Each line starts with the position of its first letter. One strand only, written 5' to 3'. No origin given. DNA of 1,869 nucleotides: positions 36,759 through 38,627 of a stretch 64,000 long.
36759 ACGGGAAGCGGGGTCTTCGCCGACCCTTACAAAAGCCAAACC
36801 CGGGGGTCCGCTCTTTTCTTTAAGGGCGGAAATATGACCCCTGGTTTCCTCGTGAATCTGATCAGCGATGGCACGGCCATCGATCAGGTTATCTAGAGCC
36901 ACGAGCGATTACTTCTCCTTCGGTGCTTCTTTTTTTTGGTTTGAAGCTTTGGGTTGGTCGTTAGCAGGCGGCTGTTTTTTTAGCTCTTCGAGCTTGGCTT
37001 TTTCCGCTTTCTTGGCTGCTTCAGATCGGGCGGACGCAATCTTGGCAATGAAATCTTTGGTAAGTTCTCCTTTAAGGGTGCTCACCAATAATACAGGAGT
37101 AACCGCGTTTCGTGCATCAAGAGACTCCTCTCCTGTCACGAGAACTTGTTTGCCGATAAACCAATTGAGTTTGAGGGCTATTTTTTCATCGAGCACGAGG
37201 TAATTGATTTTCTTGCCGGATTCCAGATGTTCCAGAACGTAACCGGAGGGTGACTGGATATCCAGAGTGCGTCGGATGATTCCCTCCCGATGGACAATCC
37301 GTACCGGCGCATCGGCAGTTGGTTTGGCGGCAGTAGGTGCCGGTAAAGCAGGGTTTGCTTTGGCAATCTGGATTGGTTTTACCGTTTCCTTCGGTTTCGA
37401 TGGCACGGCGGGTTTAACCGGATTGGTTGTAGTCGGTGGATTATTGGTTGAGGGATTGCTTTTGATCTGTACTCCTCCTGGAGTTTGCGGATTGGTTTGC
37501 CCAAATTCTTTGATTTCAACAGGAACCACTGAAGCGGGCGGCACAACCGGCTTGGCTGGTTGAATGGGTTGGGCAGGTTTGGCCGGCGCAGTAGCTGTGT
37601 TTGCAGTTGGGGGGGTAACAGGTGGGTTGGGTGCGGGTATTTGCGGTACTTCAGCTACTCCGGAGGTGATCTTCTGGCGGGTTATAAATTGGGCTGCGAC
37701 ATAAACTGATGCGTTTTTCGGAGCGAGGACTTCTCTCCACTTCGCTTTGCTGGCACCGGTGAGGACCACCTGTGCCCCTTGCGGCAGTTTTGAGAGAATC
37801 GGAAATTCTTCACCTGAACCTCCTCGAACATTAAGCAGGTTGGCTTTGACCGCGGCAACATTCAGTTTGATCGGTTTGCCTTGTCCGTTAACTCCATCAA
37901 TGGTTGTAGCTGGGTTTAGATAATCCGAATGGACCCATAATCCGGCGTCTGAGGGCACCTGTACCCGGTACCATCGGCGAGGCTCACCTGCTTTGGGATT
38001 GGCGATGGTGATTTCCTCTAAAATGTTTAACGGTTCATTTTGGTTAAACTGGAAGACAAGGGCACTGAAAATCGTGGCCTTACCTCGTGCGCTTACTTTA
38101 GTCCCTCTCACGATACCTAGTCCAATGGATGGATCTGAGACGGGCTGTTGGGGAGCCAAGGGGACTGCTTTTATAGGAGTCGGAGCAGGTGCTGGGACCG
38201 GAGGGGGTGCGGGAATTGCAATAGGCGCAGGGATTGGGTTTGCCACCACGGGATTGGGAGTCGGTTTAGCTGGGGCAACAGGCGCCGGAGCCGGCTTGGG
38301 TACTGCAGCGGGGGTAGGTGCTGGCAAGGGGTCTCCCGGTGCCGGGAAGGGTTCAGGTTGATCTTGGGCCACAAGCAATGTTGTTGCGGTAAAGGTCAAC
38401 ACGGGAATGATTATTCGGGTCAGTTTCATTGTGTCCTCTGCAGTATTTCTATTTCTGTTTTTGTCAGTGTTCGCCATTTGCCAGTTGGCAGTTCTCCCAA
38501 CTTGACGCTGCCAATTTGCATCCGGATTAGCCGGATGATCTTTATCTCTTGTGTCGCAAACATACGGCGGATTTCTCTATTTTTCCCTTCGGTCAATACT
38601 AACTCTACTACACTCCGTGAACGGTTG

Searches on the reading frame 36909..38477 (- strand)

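Call 66: search_protein_families(library=pfam, proteins=[window:36909-38477:-], max_evalue=0.00001)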
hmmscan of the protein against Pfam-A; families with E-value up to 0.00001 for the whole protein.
window:36909-38477:- (522 aa): 1 family
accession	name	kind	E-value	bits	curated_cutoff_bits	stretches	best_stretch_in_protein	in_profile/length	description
PF08239.17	SH3_3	-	2.1e-10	41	27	0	131-187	6-53/54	Bacterial SH3 domain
